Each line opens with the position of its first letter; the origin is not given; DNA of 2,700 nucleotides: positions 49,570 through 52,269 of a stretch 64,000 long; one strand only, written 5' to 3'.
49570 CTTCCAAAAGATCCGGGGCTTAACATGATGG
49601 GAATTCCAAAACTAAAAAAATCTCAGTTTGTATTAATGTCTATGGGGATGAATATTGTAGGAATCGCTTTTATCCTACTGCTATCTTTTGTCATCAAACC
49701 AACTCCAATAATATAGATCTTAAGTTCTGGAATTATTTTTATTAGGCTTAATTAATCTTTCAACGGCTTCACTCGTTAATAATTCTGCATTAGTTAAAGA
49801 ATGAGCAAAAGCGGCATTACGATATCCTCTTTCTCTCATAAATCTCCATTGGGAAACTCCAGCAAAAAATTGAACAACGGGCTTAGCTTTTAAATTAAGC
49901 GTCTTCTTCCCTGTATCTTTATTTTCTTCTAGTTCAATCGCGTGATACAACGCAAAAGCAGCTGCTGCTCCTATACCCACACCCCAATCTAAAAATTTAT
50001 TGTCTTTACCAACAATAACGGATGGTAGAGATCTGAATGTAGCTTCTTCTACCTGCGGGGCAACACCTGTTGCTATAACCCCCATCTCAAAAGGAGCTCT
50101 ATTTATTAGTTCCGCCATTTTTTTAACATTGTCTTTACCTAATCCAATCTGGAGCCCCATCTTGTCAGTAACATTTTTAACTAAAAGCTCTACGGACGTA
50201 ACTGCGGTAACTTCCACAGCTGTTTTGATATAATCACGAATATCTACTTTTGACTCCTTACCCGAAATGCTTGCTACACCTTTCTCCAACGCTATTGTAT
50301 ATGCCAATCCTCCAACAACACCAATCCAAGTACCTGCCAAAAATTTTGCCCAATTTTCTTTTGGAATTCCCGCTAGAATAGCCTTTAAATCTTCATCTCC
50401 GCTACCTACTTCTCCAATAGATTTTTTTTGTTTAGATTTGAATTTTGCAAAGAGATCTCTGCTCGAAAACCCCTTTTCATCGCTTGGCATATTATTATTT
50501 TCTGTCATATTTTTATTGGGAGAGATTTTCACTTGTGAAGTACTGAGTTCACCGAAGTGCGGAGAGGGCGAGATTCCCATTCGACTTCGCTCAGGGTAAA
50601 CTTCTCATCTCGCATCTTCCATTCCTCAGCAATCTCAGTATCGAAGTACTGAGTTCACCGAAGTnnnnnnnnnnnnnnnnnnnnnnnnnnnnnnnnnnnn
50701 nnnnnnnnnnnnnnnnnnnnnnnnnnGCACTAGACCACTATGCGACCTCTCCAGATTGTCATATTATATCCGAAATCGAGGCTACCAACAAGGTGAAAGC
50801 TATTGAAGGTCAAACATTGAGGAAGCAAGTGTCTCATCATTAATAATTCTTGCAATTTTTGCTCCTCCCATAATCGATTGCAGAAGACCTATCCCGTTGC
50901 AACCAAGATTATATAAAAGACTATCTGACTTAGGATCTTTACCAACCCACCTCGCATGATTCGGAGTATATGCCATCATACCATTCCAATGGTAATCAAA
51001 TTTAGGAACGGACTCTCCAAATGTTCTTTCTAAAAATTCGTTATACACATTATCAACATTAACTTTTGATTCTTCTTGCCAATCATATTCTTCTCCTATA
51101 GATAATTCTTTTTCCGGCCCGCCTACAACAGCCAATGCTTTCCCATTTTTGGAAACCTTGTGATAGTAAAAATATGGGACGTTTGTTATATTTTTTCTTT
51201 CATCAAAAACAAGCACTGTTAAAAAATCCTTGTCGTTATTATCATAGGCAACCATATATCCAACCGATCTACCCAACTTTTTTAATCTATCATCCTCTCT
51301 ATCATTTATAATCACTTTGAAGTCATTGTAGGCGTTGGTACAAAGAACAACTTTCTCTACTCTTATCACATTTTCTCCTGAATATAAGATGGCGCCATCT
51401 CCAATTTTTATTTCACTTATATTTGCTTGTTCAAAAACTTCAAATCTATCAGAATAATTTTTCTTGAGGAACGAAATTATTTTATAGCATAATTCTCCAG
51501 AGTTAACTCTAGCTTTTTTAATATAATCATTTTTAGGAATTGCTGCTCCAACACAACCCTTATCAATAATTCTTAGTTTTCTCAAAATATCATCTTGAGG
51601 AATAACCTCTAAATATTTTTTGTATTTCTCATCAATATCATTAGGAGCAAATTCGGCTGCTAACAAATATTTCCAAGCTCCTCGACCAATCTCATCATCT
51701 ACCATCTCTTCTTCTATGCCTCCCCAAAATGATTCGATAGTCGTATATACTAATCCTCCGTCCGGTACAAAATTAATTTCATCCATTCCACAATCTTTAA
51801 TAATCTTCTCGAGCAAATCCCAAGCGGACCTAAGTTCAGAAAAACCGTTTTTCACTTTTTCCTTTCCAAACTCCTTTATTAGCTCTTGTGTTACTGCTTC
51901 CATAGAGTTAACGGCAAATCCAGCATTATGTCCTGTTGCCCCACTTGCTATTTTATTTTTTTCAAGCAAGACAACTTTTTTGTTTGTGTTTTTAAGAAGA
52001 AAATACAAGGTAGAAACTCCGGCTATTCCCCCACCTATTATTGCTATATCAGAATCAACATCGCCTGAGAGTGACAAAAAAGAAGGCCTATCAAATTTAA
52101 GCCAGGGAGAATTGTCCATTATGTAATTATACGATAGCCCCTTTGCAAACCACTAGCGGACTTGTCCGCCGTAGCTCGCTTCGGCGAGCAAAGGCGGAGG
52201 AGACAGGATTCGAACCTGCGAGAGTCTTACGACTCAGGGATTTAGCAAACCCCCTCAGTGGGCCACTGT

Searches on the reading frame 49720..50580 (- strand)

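Call 22: search_protein_families(library=pfam, proteins=[window:49720-50580:-], max_evalue=0.01)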
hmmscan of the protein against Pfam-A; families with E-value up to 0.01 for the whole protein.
window:49720-50580:- (286 aa): 1 family
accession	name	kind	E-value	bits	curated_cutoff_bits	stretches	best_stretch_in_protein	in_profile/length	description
PF02517.21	Rce1-like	-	0.0077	16.9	22.4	0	166-265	7-92/93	Type II CAAX prenyl endopeptidase Rce1-like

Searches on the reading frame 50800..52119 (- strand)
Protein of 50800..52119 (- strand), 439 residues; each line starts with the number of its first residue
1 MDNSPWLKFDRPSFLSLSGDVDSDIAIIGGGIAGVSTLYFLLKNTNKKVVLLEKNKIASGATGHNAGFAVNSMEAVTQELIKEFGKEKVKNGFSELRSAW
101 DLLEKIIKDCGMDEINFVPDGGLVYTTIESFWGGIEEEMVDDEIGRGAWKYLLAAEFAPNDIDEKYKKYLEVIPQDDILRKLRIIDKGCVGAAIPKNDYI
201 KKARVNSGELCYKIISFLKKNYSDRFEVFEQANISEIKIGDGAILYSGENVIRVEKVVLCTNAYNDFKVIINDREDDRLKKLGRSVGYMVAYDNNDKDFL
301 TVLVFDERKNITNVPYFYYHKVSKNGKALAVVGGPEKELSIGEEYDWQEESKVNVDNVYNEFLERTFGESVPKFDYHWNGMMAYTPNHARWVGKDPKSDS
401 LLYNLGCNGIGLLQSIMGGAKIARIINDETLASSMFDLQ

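Call 22: search_protein_families(library=pfam, proteins=[window:50800-52119:-], max_evalue=0.01)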
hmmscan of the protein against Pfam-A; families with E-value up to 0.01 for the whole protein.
window:50800-52119:- (439 aa): 4 families
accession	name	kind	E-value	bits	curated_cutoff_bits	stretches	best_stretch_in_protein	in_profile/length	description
PF01266.30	DAO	-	2e-27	97.1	27.9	1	24-423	1-351/353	FAD dependent oxidoreductase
PF13450.12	NAD_binding_8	-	7.6e-06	26.6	21.9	1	27-62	1-35/68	NAD(P)-binding Rossmann-like domain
PF01946.23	Thi4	-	2.3e-05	24.2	26.2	1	20-86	15-82/235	Thi4 family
PF07992.20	Pyr_redox_2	-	0.0014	18.6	26.1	1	24-59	2-31/291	Pyridine nucleotide-disulphide oxidoreductase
